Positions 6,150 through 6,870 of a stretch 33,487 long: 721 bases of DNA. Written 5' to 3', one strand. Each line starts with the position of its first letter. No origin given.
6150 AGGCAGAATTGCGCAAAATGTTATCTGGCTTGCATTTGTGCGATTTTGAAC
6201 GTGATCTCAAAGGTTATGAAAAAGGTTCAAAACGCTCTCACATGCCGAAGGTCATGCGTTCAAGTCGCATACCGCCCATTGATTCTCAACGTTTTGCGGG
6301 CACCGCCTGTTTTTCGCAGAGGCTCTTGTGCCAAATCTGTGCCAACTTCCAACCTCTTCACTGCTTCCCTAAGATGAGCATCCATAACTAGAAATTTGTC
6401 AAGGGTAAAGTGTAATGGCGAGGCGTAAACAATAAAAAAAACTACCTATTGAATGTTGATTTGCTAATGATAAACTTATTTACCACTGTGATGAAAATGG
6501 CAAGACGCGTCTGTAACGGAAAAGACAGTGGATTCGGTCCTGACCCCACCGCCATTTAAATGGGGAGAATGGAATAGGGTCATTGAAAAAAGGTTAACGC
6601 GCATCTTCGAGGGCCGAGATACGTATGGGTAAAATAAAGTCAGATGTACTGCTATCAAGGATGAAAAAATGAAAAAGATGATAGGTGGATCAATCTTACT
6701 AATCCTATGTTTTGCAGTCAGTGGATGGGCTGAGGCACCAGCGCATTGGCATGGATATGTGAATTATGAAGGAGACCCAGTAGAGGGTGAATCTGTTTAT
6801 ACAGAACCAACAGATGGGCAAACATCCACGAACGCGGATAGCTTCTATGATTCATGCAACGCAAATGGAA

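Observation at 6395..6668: Both radical-SAM cassettes share a ~250-bp promoter + 5' leader conserved at nucleotide level: candidate cis-regulatory RNA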

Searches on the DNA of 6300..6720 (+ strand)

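Call 9: search_rna_families(source=window, start=6300, end=6720, threshold=evalue, max_evalue=10, show_alignments=2)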
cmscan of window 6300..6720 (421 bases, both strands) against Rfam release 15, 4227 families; matches with E-value up to 10: 9.
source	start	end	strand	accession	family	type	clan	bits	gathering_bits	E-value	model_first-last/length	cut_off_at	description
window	6660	6720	+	RF02452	ncr1575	Gene; sRNA;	-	18.8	60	2.8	1-62/212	3'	Bacillus sRNA ncr1575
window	6461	6503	+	RF00208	snoR72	Gene; snRNA; snoRNA; CD-box;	-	18.8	43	5.1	1-87/87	no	Small nucleolar RNA R72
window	6413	6491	+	RF02304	TtnuCD29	Gene; snRNA; snoRNA; CD-box;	-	17.3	90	6.5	1-78/78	no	Tetrahymena snoRNA TtnuCD29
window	6653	6683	+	RF00086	SNORD27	Gene; snRNA; snoRNA; CD-box;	-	16.2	52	7.4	1-71/71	no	Small nucleolar RNA SNORD27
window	6421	6532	-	RF02313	TtnuHACA6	Gene; snRNA; snoRNA; HACA-box;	-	15.9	100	5.8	1-131/131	no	Tetrahymena snoRNA TtnuHACA6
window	6648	6719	+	RF00608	SNORD99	Gene; snRNA; snoRNA; CD-box;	CL00064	15.3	60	3.7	1-74/74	no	Small nucleolar RNA SNORD99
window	6403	6618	+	RF01967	RMST_6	Gene; lncRNA;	-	14.5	90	8.6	1-203/203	no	Rhabdomyosarcoma 2 associated transcript conserved region 6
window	6484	6540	+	RF01281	snoR35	Gene; snRNA; snoRNA; CD-box;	CL00053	12.5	40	4.3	1-81/81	no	Small nucleolar RNA snoR35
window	6496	6629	+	RF02161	PART1_3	Gene; lncRNA;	-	11.4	40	4.5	1-131/131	no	Prostate androgen-regulated transcript 1 conserved region 3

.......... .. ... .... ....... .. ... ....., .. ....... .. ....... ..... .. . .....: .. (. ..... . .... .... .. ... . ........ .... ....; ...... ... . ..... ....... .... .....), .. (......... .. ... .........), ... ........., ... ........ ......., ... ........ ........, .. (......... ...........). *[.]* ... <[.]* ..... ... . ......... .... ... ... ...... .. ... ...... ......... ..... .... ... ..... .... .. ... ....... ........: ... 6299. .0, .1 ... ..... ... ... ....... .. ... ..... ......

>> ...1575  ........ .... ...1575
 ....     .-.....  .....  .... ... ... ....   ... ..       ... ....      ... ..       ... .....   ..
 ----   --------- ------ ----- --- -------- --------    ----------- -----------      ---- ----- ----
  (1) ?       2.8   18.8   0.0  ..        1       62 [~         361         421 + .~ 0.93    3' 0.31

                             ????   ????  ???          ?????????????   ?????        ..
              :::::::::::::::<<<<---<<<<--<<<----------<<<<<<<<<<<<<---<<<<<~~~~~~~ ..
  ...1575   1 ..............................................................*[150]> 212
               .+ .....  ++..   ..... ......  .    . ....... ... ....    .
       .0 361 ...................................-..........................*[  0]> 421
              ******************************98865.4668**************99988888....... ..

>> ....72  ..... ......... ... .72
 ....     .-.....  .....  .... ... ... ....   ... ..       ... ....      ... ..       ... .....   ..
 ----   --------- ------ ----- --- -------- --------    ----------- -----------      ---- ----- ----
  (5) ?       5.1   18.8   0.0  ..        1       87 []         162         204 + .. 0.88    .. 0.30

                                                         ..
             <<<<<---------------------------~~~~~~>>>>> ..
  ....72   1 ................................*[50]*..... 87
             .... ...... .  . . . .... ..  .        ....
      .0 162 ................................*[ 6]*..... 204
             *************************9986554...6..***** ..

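Call 51: build_rna_model(alignment_id=A3, structure=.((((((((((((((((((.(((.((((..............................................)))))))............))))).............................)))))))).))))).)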
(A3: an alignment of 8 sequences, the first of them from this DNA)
Model R1 built from alignment A3 (8 sequences, 142 columns); structure: as given.
model positions 100; base pairs 25; branch points 0; effective number of sequences 3.79; information 0.59 bits per position. Calibrated on 0.2 Mb of random sequence (short: E-values are rough).
structure used (alignment columns):
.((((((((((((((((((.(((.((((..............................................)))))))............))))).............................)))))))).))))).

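Call 53: search_with_rna_model(model_id=R1, sources=[window, L001, L006, L015, L024, L029, L030, L031, L032, L033, L034, L035, L036, L037, L038, L039], max_evalue=10, show_alignments=0)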
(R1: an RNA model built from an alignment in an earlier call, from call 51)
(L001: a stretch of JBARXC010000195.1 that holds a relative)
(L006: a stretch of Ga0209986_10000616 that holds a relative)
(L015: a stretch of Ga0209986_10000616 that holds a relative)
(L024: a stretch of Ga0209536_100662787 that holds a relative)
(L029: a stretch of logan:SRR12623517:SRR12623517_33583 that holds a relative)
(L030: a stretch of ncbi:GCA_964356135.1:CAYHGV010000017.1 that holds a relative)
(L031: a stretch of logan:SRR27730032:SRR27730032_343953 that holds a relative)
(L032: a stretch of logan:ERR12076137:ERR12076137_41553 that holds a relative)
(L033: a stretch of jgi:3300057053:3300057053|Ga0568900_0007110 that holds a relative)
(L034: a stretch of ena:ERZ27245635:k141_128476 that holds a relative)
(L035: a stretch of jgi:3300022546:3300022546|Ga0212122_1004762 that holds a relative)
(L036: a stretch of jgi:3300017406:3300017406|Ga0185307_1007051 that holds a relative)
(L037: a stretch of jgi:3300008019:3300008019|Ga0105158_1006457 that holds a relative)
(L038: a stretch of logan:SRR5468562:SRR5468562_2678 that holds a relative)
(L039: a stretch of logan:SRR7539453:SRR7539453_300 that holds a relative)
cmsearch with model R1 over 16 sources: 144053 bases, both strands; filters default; matches with E-value up to 10: 12.
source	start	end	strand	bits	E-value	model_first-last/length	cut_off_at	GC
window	17572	17671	+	95.8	7.1e-23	1-100/100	no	0.52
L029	2049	2148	+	95.8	7.1e-23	1-100/100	no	0.52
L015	6457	6555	-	94.6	1.6e-22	1-100/100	no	0.54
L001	5490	5590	-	93.7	2.6e-22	1-100/100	no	0.53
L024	488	587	+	85.6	3.7e-20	1-100/100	no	0.5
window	6528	6624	+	84.1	9e-20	1-100/100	no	0.51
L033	5671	5771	+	62.4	5.1e-14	1-100/100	no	0.47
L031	39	174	+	57.5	1e-12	1-100/100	no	0.55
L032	722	798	+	54.9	5e-12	1-100/100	no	0.42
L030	8563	8666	+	48.4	2.7e-10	1-100/100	no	0.45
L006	1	52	-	46.8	7.4e-10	1-52/100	3'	0.58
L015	12194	12242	-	25.5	0.00033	53-100/100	5'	0.47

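Call 59: search_with_rna_model(model_id=R1, sources=[L040, L041, L042, L043, L044], max_evalue=10, show_alignments=3)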
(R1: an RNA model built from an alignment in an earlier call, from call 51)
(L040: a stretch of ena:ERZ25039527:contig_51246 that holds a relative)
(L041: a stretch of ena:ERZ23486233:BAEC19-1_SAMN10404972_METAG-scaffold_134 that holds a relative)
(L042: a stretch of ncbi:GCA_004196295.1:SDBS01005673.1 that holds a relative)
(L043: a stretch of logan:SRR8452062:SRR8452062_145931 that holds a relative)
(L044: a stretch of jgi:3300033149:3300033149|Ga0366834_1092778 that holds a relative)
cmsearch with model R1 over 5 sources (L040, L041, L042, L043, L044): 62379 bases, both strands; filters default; matches with E-value up to 10: 0.
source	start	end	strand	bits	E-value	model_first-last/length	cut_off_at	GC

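Call 61: search_with_rna_model(model_id=R1, sources=[window, L001, L015, L024, L030, L031, L032, L033], max_evalue=0.00001, make_alignment=true, show_alignments=10)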
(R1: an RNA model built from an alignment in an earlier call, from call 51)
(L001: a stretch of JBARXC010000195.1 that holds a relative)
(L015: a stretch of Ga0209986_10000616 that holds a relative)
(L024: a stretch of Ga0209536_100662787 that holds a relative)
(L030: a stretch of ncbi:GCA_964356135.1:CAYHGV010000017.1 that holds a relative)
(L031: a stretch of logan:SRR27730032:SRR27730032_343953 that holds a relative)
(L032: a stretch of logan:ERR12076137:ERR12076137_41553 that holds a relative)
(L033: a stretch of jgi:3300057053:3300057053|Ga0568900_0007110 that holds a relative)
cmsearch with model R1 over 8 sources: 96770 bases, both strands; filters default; matches with E-value up to 0.00001: 9.
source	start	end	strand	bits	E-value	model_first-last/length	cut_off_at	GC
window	17572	17671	+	95.8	4.8e-23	1-100/100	no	0.52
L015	6457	6555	-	94.6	1e-22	1-100/100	no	0.54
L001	5490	5590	-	93.7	1.8e-22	1-100/100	no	0.53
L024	488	587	+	85.6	2.5e-20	1-100/100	no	0.5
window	6528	6624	+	84.1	6e-20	1-100/100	no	0.51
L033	5671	5771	+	62.4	3.4e-14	1-100/100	no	0.47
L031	39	174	+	57.5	6.9e-13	1-100/100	no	0.55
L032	722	798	+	54.9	3.4e-12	1-100/100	no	0.42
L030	8563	8666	+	48.4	1.8e-10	1-100/100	no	0.45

Alignment A4: 9 matches aligned to the model, 142 columns, each read 5' to 3' on its own strand. Consensus structure (alignment columns), stored with it:
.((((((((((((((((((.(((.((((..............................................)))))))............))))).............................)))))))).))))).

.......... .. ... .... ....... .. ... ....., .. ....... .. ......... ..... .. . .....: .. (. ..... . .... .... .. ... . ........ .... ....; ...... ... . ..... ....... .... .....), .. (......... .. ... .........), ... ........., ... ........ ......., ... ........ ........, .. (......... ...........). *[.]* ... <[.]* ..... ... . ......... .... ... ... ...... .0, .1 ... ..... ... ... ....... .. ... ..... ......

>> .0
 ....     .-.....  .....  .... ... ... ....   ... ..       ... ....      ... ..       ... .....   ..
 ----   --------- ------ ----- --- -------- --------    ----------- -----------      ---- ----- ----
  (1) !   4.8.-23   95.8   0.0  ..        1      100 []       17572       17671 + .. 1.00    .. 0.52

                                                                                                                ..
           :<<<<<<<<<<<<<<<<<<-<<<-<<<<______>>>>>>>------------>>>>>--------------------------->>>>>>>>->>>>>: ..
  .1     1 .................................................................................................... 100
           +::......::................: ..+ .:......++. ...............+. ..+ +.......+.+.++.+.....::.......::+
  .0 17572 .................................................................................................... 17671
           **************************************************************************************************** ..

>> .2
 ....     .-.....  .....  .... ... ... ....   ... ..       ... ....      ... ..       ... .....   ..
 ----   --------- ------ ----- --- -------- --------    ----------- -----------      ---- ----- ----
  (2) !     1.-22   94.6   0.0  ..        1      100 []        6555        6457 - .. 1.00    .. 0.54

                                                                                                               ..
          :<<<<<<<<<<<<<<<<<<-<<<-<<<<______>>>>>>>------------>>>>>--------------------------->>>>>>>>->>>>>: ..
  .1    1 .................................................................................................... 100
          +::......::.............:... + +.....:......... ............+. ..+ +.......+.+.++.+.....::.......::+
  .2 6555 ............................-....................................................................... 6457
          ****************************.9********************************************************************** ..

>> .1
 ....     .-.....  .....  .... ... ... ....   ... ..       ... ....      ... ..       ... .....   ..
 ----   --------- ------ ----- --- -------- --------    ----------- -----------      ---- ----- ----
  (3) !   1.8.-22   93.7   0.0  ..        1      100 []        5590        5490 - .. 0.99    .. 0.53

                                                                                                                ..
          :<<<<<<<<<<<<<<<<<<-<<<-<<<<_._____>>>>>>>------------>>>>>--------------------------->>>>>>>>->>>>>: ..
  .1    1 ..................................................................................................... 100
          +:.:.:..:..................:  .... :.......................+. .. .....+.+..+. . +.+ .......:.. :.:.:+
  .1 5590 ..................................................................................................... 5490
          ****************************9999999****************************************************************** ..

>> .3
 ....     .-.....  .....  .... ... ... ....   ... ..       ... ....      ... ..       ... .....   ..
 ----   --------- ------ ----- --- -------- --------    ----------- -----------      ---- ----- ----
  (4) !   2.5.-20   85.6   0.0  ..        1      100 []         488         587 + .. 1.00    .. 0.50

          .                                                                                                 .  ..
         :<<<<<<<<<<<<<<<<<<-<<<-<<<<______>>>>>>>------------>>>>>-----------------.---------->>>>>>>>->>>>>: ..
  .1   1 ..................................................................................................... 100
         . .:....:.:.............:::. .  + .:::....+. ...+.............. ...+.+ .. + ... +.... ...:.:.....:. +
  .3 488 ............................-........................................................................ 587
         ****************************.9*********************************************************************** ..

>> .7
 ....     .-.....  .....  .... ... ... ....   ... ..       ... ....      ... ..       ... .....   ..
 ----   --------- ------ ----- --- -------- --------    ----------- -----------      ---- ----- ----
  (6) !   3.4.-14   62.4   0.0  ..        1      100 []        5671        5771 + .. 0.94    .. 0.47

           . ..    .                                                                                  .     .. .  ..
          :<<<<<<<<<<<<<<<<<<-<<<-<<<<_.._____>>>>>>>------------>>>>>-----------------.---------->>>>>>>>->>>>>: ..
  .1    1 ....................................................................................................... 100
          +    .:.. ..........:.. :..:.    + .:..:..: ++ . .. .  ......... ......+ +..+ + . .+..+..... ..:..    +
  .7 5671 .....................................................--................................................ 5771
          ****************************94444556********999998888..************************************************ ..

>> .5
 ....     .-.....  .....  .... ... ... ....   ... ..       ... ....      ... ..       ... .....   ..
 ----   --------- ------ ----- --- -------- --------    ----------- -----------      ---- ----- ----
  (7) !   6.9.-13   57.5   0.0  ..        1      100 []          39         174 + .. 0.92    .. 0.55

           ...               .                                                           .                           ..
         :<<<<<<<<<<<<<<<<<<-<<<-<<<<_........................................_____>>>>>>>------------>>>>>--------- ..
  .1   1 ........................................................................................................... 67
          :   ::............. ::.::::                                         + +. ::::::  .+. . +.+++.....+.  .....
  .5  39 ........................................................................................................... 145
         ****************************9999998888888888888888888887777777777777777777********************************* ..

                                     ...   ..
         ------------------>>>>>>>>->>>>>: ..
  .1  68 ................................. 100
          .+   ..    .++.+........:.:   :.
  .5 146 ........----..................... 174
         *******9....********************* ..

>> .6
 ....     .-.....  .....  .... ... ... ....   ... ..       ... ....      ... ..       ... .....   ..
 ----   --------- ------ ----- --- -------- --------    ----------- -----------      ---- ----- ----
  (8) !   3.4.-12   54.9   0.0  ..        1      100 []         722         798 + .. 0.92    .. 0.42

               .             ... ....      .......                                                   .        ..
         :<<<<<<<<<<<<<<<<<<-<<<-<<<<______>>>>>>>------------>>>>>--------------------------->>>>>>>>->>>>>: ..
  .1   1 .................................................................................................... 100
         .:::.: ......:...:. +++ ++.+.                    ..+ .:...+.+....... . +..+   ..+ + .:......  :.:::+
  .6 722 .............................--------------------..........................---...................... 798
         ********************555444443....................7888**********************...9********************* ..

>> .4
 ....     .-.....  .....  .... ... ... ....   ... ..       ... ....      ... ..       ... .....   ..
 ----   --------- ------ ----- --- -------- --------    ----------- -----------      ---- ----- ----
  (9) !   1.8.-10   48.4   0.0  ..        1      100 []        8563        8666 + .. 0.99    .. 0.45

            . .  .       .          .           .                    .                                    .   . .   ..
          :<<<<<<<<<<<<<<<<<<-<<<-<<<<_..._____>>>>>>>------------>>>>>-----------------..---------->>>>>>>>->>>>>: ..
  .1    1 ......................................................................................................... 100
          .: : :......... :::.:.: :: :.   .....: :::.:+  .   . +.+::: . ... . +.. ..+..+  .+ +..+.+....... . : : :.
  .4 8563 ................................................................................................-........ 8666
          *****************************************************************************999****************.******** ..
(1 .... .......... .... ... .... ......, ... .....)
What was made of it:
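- The U-G wobble in P0 and the A-rich joiner are conserved (call 61). L032 lacks the internal loop and distal P2 altogether (call 61).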
